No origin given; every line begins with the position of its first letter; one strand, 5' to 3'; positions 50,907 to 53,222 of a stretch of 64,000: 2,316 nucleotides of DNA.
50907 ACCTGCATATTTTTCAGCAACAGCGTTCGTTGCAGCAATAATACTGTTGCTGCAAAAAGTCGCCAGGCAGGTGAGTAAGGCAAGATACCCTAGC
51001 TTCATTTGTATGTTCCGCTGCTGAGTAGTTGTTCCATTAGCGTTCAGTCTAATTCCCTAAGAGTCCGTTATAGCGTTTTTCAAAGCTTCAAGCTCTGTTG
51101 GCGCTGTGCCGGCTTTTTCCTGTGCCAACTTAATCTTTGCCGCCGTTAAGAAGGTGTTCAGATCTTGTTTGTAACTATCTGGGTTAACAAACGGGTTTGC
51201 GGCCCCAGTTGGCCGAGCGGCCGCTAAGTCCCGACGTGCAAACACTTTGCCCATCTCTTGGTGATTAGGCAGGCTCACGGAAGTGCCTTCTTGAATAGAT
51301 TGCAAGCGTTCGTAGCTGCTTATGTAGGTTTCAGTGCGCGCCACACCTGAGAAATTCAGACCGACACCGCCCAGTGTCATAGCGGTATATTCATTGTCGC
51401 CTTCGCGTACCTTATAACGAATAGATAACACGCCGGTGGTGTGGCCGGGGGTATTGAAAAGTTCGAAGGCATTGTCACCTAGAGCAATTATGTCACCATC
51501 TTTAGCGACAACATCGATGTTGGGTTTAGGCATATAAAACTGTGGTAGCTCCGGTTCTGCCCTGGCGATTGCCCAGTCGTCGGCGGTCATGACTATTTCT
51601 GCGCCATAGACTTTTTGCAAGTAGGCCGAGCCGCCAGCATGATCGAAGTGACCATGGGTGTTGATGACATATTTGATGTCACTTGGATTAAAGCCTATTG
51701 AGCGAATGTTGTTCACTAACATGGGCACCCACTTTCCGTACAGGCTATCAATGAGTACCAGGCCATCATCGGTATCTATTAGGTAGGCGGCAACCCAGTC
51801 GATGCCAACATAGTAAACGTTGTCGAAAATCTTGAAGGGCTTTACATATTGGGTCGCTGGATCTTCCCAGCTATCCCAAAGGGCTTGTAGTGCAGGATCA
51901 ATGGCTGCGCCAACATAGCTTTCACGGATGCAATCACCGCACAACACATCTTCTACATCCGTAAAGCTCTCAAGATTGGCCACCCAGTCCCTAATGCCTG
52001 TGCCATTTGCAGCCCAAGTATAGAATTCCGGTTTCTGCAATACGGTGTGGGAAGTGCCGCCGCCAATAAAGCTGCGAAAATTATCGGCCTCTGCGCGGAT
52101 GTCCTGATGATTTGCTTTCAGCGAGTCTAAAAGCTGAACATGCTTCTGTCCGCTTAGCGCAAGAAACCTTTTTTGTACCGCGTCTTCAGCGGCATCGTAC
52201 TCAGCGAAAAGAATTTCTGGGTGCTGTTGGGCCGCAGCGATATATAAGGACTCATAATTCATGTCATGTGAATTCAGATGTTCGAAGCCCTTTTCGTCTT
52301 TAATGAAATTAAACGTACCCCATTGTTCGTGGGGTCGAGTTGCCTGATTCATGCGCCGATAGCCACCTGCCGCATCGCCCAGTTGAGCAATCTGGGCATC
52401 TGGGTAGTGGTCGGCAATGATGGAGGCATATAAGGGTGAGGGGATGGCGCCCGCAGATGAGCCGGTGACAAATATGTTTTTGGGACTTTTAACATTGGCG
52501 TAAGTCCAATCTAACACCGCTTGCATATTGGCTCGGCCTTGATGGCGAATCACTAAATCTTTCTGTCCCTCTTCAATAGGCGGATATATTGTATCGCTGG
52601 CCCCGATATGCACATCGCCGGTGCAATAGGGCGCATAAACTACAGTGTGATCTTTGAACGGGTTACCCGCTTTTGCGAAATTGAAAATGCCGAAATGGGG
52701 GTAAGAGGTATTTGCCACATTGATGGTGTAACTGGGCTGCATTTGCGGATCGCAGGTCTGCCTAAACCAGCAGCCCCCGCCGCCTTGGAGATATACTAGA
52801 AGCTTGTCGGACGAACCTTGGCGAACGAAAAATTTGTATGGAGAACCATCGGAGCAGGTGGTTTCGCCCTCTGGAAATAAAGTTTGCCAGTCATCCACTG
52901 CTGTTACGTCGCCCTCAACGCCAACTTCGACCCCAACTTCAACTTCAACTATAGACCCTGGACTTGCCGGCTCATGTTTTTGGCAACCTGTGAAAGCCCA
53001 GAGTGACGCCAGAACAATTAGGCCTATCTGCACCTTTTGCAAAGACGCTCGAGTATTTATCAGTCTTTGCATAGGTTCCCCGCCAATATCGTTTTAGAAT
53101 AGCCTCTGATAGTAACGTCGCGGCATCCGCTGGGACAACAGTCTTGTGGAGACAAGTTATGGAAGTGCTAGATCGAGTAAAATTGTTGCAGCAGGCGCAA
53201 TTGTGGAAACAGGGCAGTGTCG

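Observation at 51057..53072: Lipoprotein fusing a pectin-acetylesterase/Notum-like serine hydrolase to a B3 metallo-beta-lactamase-fold domain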

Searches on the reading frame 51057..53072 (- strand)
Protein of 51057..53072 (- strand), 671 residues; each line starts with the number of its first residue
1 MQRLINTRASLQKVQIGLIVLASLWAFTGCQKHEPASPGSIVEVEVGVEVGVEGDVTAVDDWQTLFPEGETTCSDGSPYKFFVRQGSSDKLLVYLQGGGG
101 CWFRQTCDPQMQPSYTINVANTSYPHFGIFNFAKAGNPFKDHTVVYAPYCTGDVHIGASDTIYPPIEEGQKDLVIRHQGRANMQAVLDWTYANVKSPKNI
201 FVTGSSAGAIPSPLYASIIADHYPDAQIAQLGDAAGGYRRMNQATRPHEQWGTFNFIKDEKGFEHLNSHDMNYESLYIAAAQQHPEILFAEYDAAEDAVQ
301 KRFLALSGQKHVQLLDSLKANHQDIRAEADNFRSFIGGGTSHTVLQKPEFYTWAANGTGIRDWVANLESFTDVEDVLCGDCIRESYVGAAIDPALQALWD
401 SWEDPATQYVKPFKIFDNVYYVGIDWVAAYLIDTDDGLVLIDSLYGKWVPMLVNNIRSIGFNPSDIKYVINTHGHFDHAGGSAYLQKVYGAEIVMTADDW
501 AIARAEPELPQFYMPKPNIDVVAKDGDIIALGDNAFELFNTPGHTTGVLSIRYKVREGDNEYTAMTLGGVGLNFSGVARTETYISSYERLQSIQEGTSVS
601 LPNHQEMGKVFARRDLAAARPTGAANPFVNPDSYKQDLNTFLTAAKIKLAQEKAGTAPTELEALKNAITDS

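Call 3: search_protein_families(library=pfam, proteins=[window:51057-53072:-], max_evalue=1)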
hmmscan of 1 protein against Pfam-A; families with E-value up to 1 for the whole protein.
window:51057-53072:- (671 aa): 4 families
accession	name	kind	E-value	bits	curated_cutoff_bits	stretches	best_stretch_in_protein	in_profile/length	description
PF00753.33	Lactamase_B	-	2.1e-23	83.7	22.7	1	428-554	7-140/196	Metallo-beta-lactamase superfamily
PF03283.19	PAE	-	9.6e-16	58.3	26.6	1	71-255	22-205/355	Pectinacetylesterase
PF12706.13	Lactamase_B_2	-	0.0024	17.9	27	1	462-533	27-100/200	Beta-lactamase superfamily domain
PF19583.5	ODP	-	0.0082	16.5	27.2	1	429-536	5-107/194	ODP family beta lactamase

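Call 4: search_protein_families(library=ncbifam, proteins=[window:51057-53072:-], max_evalue=1)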
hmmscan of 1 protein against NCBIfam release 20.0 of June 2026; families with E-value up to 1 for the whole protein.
window:51057-53072:- (671 aa): 64 families (the best 25 are shown)
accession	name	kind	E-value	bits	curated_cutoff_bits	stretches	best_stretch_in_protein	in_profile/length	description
NF000469.2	CAR_gen_B3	exception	1.2e-61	208.5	500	1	402-653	49-309/311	CAR family subclass B3 metallo-beta-lactamase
NF033105.1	bla_subclass_B3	equivalog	1.4e-45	155.6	240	1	408-651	4-256/257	subclass B3 metallo-beta-lactamase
NF012140.0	blaBJP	exception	1.8e-33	115.6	600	1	407-637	35-272/294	BJP family subclass B3 metallo-beta-lactamase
NF012229.1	bla_class_B_core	domain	6.8e-30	104.1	100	1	411-550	2-135/139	metallo-beta-lactamase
NF000405.1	HARLDQ_not_B3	exception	2.1e-29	102.9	350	1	397-560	14-178/267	HARLDQ motif MBL-fold protein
NF000459.2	blaSPG-1_fam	exception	2.7e-28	98.9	550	1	410-656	34-281/285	SPG-1 family subclass B3 metallo-beta-lactamase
NF041137.2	B3_blaSPR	exception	6.1e-27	94.8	550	1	398-563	37-203/296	SPR family subclass B3 metallo-beta-lactamase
NF000456.2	blaMSI-1_fam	exception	6.6e-27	94.5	550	1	394-620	19-256/289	MSI-1 family subclass B3 metallo-beta-lactamase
NF000427.2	blaCAU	exception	7.7e-27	94.2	500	1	407-652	6-259/262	CAU/MBL1b family subclass B3 metallo-beta-lactamase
NF000216.2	blaFEZ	exception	9.4e-26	90.6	600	1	402-635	19-262/282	FEZ family subclass B3 metallo-beta-lactamase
NF047893.1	blaSAM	exception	1.5e-25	90.1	550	1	397-563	38-207/295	SAM family subclass B3 metallo-beta-lactamase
NF040874.1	blaPJM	exception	4.1e-24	85.7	630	1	401-560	36-198/301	PJM family subclass B3 metallo-beta-lactamase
NF040470.1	blaEAM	exception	1.3e-23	83.5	660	1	398-553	56-215/318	EAM family subclass B3 metallo-beta-lactamase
NF000287.1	SMB1_fam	exception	1.5e-23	83.5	400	1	401-557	22-181/280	SMB-1 family subclass B3 metallo-beta-lactamase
NF000439.2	blaAIM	exception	1.7e-23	83.6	675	1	401-560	36-198/303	AIM family subclass B3 metallo-beta-lactamase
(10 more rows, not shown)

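Call 5: search_solved_structures(query=window:51057-53072:-, max_evalue=1, show_alignments=3)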
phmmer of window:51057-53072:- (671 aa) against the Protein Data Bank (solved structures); distinct sequences matched with E-value up to 1: 117 (the best 60 are shown).
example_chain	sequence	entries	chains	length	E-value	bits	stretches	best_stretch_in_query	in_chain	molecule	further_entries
2gmn_A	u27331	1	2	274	1.3e-31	113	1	410-633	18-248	Metallo-beta-lactamase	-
3lvz_A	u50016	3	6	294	1.4e-31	112.9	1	409-633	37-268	Blr6230 protein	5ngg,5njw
5wcm_A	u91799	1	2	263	1.5e-31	112.8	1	410-633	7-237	Blr6230 protein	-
6e0s_A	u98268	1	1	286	1.8e-26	96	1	387-560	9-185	MEM-A1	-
8u00_A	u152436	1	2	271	1.8e-26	96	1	407-654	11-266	Metallo-beta-lactamase superfamily protein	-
1l9y_A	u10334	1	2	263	6.7e-26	94.1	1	410-636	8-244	FEZ-1 b-lactamase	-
5w90_A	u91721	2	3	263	1.1e-25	93.4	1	410-636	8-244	FEZ-1 protein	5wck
6mfi_A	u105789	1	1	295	4.2e-25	91.5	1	397-563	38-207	Metallo-beta-lactamase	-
5iqk_A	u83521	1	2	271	2.6e-24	88.9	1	411-653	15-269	beta-lactamase Rm3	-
7luu_A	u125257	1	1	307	5.1e-24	87.9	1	410-559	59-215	Subclass B3 metallo-beta-lactamase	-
4awy_B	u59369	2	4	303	6.5e-24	87.6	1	401-560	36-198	METALLO-BETA-LACTAMASE AIM-1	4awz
4p62_A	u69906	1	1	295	1.5e-23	86.4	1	401-560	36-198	Metallo-beta-lactamase AIM-1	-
4ax1_B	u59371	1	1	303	2.3e-23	85.8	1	401-560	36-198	METALLO-BETA-LACTAMASE AIM-1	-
4ax0_B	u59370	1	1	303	2.8e-23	85.5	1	401-560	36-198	METALLO-BETA-LACTAMASE AIM-1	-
6dr8_A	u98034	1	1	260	2.9e-23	85.4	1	398-633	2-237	Beta-lactamase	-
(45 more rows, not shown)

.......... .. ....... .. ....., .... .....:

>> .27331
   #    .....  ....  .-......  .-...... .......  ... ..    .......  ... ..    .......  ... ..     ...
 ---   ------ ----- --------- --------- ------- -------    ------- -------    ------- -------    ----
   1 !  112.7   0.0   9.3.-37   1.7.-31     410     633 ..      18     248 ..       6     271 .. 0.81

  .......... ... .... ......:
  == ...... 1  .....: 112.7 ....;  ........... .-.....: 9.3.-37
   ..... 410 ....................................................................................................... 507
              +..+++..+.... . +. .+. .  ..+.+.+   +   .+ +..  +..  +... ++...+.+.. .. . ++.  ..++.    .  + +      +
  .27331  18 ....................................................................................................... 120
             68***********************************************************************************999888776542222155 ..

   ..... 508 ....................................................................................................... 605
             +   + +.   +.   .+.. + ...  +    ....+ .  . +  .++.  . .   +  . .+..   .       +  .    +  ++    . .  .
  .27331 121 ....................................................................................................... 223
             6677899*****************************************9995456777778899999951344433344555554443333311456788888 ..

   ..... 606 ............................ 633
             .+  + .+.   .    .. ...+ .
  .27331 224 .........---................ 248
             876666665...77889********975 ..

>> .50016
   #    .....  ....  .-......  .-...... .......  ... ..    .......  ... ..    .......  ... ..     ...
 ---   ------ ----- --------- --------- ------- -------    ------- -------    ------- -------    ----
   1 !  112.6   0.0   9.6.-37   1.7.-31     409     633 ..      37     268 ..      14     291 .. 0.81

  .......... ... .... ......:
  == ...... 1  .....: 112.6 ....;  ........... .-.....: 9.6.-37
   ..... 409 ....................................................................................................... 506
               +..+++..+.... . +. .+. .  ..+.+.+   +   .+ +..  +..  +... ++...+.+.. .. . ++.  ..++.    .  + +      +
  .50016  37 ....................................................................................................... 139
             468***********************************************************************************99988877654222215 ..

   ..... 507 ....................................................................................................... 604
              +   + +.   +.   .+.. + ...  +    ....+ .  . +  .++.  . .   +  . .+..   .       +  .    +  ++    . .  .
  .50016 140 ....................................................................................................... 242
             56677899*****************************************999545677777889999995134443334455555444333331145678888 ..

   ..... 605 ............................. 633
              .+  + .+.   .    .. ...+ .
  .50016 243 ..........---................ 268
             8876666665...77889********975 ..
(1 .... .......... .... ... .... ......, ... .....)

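Call 6: find_homologous_proteins(query=window:51057-53072:-, max_evalue=0.00001)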
Query window:51057-53072:- (671 aa): 583 proteins with E <= 0.00001 among 8000 candidates; the best 120 are listed.
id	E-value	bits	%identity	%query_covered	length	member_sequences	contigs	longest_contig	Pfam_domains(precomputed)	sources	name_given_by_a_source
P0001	0.0e+0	1400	88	100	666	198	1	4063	PF03283.20,PF00753.34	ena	-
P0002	0.0e+0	1274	83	98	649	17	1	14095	PF03283.20,PF00753.34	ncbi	-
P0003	0.0e+0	1206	78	100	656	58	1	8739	PF03283.20,PF00753.34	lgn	-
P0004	1.0e-290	984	63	98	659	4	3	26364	PF03283.20,PF00753.34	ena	-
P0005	1.3e-290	984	63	98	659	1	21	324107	PF03283.20,PF00753.34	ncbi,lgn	-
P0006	1.4e-290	984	64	98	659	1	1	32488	PF03283.20,PF00753.34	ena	-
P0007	2.1e-290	983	63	98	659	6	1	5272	PF03283.20,PF00753.34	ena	-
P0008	2.6e-290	983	63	98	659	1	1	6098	PF03283.20,PF00753.34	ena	-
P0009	6.2e-290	982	63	98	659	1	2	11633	PF03283.20,PF00753.34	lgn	-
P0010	2.6e-289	980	64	98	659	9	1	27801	PF03283.20,PF00753.34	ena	-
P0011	3.8e-289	979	63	97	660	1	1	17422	PF03283.20,PF00753.34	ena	-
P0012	4.0e-289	979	64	97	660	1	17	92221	PF03283.20,PF00753.34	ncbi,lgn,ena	-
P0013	4.2e-289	979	64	97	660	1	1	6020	PF03283.20,PF00753.34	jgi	jgi:glyoxylase-like metal-dependent hydrolase (beta-lactamase superfamily II)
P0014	5.1e-289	979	64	97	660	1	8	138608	PF03283.20,PF00753.34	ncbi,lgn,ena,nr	ncbi:MAG: metallo-beta-lactamase [Gammaproteobacteria bacterium TMED243]|nr:hypothetical protein [Ga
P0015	5.5e-289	978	63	97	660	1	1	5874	PF03283.20,PF00753.34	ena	-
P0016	5.7e-289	978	63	97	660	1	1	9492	PF03283.20,PF00753.34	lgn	-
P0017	6.1e-289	978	64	97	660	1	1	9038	PF03283.20,PF00753.34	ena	-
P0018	7.3e-289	978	63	97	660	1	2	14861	PF03283.20,PF00753.34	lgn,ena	-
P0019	1.1e-288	977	64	97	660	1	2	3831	PF03283.20,PF00753.34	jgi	jgi:glyoxylase-like metal-dependent hydrolase (beta-lactamase superfamily II)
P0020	1.2e-288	977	64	97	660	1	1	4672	PF03283.20,PF00753.34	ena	-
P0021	1.5e-288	977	63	97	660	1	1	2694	PF03283.20,PF00753.34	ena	-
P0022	1.8e-288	977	64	97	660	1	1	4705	PF03283.20,PF00753.34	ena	-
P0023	1.8e-288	977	63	97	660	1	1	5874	PF03283.20,PF00753.34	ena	-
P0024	1.9e-288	977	63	97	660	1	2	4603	PF03283.20,PF00753.34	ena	-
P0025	2.0e-288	977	63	97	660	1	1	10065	PF03283.20,PF00753.34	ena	-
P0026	2.0e-288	977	63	97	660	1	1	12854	PF03283.20,PF00753.34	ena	-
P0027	2.0e-288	977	63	97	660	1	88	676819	PF03283.20,PF00753.34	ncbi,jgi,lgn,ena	ncbi:MAG: pectin acetylesterase-family hydrolase [Candidatus Azotimanducaceae bacterium]|jgi:glyoxyl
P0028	2.1e-288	977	63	97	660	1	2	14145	PF03283.20,PF00753.34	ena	-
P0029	2.1e-288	977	63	97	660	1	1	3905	PF03283.20,PF00753.34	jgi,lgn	jgi:glyoxylase-like metal-dependent hydrolase (beta-lactamase superfamily II)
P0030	2.1e-288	977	63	97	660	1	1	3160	PF03283.20,PF00753.34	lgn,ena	-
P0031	2.1e-288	977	63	97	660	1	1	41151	PF03283.20,PF00753.34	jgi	jgi:glyoxylase-like metal-dependent hydrolase (beta-lactamase superfamily II)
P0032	2.1e-288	977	63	97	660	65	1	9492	PF03283.20,PF00753.34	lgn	-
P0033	2.4e-288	976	63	97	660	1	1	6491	PF03283.20,PF00753.34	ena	-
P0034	2.4e-288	976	63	97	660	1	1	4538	PF03283.20,PF00753.34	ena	-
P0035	2.4e-288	976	63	97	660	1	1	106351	PF03283.20,PF00753.34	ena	-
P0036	2.5e-288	976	63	97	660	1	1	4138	PF03283.20,PF00753.34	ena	-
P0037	2.5e-288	976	63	97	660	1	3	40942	PF03283.20,PF00753.34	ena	-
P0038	2.6e-288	976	63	97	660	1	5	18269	PF03283.20,PF00753.34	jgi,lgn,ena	jgi:glyoxylase-like metal-dependent hydrolase (beta-lactamase superfamily II)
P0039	2.9e-288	976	63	97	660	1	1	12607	PF03283.20,PF00753.34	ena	-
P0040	2.9e-288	976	63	97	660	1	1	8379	PF03283.20,PF00753.34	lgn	-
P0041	3.1e-288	976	63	98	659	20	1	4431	PF03283.20,PF00753.34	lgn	-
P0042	3.3e-288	976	63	97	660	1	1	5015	PF03283.20,PF00753.34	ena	-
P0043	3.9e-288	976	63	97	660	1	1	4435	PF03283.20,PF00753.34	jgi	jgi:glyoxylase-like metal-dependent hydrolase (beta-lactamase superfamily II)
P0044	3.9e-288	976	63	97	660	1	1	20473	PF03283.20,PF00753.34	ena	-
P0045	4.9e-288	975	63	97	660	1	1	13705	PF03283.20,PF00753.34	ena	-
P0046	5.1e-288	975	63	97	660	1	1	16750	PF03283.20,PF00753.34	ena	-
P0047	5.2e-288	975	63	97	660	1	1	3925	PF03283.20,PF00753.34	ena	-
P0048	6.2e-288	975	63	97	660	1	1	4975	PF03283.20,PF00753.34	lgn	-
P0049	6.8e-288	975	63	97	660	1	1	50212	PF03283.20,PF00753.34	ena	-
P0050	6.8e-288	975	63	97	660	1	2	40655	PF03283.20,PF00753.34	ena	-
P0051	7.0e-288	975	63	97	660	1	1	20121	PF03283.20,PF00753.34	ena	-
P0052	7.7e-288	975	63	97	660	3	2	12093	PF03283.20,PF00753.34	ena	-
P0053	7.8e-288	975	63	97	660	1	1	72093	PF03283.20,PF00753.34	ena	-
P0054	9.1e-288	974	63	97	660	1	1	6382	PF03283.20,PF00753.34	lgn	-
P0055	9.6e-288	974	63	97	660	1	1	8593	PF03283.20,PF00753.34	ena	-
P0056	9.8e-288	974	63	97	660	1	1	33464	PF03283.20,PF00753.34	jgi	jgi:glyoxylase-like metal-dependent hydrolase (beta-lactamase superfamily II)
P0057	1.0e-287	974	63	97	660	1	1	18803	PF03283.20,PF00753.34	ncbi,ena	-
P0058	1.0e-287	974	64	97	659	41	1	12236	PF03283.20,PF00753.34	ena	-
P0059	1.0e-287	974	63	97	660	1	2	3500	PF03283.20,PF00753.34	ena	-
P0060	1.1e-287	974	63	97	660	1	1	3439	PF03283.20,PF00753.34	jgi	jgi:glyoxylase-like metal-dependent hydrolase (beta-lactamase superfamily II)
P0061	1.2e-287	974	63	97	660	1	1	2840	PF03283.20,PF00753.34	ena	-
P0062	1.3e-287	974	63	97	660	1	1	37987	PF03283.20,PF00753.34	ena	-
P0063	1.5e-287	974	63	97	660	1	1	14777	PF03283.20,PF00753.34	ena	-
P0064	1.8e-287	973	63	97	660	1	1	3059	PF03283.20,PF00753.34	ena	-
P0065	1.8e-287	973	63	97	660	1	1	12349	PF03283.20,PF00753.34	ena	-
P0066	1.8e-287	973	63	97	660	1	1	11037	PF03283.20,PF00753.34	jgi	jgi:glyoxylase-like metal-dependent hydrolase (beta-lactamase superfamily II)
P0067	1.9e-287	973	63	97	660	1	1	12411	PF03283.20,PF00753.34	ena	-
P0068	2.1e-287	973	63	97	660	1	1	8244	PF03283.20,PF00753.34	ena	-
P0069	2.5e-287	973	63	97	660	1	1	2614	PF03283.20,PF00753.34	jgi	jgi:glyoxylase-like metal-dependent hydrolase (beta-lactamase superfamily II)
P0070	3.2e-287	973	63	97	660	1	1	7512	PF03283.20,PF00753.34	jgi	jgi:glyoxylase-like metal-dependent hydrolase (beta-lactamase superfamily II)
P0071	3.7e-287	972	63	97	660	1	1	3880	PF03283.20,PF00753.34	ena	-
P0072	4.1e-287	972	63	97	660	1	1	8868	PF03283.20,PF00753.34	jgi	jgi:glyoxylase-like metal-dependent hydrolase (beta-lactamase superfamily II)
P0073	5.1e-287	972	63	97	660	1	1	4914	PF03283.20,PF00753.34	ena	-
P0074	5.2e-287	972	63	97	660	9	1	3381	PF03283.20,PF00753.34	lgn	-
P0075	6.5e-287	972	63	97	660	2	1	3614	PF03283.20,PF00753.34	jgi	jgi:glyoxylase-like metal-dependent hydrolase (beta-lactamase superfamily II)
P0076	7.1e-287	971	63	97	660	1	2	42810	PF03283.20,PF00753.34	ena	-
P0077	7.2e-287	971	63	97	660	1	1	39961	PF03283.20,PF00753.34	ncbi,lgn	-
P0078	8.7e-287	971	63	97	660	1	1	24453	PF03283.20,PF00753.34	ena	-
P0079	9.1e-287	971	63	97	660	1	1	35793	PF03283.20,PF00753.34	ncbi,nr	ncbi:MAG: pectin acetylesterase-family hydrolase [Pseudomonadales bacterium]|nr:pectin acetylesteras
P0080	1.0e-286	971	63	97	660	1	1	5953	PF03283.20,PF00753.34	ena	-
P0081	1.1e-286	971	63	97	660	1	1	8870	PF03283.20,PF00753.34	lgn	-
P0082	1.7e-286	970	63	97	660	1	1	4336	PF03283.20,PF00753.34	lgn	-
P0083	1.7e-286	970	63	97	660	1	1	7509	PF03283.20,PF00753.34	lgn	-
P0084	1.8e-286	970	63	97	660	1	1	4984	PF03283.20,PF00753.34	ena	-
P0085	2.1e-286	970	63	97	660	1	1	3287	PF03283.20,PF00753.34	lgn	-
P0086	5.0e-286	969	63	97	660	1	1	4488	PF03283.20,PF00753.34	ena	-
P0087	5.1e-286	969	63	97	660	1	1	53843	PF03283.20,PF00753.34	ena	-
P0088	5.2e-286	969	66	91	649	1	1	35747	PF03283.20,PF00753.34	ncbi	-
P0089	8.1e-286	968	63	97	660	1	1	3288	PF03283.20,PF00753.34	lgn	-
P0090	9.6e-286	968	63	97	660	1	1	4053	PF03283.20,PF00753.34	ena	-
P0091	3.0e-285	966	63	97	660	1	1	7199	PF03283.20,PF00753.34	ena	-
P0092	1.0e-284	964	64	95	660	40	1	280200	PF03283.20,PF00753.34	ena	-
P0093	4.7e-284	962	68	91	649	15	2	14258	PF03283.20,PF00753.34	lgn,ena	-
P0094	1.6e-281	954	66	91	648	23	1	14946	PF03283.20,PF00753.34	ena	-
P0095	4.6e-281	952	63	97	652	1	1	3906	PF03283.20,PF00753.34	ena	-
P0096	2.3e-280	950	65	90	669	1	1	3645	PF03283.20,PF00753.34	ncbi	-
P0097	5.7e-278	942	61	100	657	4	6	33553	PF03283.20,PF00753.34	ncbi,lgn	ncbi:MAG: pectin acetylesterase-family hydrolase [bacterium]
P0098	2.0e-275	934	61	98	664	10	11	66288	PF03283.20,PF00753.34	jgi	jgi:glyoxylase-like metal-dependent hydrolase (beta-lactamase superfamily II)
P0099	7.9e-275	932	61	98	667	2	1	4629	PF03283.20,PF00753.34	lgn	-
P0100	8.4e-275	932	66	91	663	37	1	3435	PF03283.20,PF00753.34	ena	-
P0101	1.5e-274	931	63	92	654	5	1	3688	PF03283.20,PF00753.34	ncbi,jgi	ncbi:MAG: glyoxylase-like metal-dependent hydrolase (beta-lactamase superfamily II) [bacterium]|jgi:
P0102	1.1e-273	928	64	91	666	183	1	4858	PF03283.20,PF00753.34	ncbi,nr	ncbi:MAG: pectin acetylesterase-family hydrolase [Pseudomonadota bacterium]|nr:pectin acetylesterase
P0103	5.0e-273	926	65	90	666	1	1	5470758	PF03283.20,PF00753.34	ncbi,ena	-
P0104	5.5e-273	926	62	97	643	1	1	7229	PF03283.20,PF00753.34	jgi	-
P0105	3.3e-271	920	65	91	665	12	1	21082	PF03283.20,PF00753.34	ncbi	-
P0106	1.1e-270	918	60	98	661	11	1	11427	PF03283.20,PF00753.34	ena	-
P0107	1.9e-270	917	60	99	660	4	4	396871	PF03283.20,PF00753.34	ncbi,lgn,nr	ncbi:MAG: MBL fold metallo-hydrolase [Pseudomonadaceae bacterium]|nr:MBL fold metallo-hydrolase [Pse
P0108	2.0e-270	917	65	91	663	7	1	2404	PF03283.20,PF00753.34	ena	-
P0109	3.9e-270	916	60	97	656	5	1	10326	PF03283.20,PF00753.34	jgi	jgi:glyoxylase-like metal-dependent hydrolase (beta-lactamase superfamily II)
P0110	1.7e-268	911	62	90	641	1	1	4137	PF03283.20,PF00753.34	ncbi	-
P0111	4.3e-268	909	63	90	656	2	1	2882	PF03283.20,PF00753.34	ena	-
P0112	5.9e-268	909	62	91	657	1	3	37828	PF03283.20,PF00753.34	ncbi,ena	-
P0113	8.8e-268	908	60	98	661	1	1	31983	PF03283.20,PF00753.34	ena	-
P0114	1.2e-267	908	58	100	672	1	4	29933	PF03283.20,PF00753.34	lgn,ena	-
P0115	1.4e-267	908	62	91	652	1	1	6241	PF03283.20,PF00753.34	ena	-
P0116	1.6e-267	908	59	98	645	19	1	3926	PF03283.20,PF00753.34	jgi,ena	-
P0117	2.6e-267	907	59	97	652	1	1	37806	PF03283.20,PF00753.34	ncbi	ncbi:MAG: pectin acetylesterase-family hydrolase [Pseudomonadota bacterium]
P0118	2.7e-267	907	62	91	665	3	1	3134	PF03283.20,PF00753.34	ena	-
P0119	3.0e-267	907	62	91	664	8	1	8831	PF03283.20,PF00753.34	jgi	-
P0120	3.4e-267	906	59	98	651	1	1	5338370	PF03283.20,PF00753.34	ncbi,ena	-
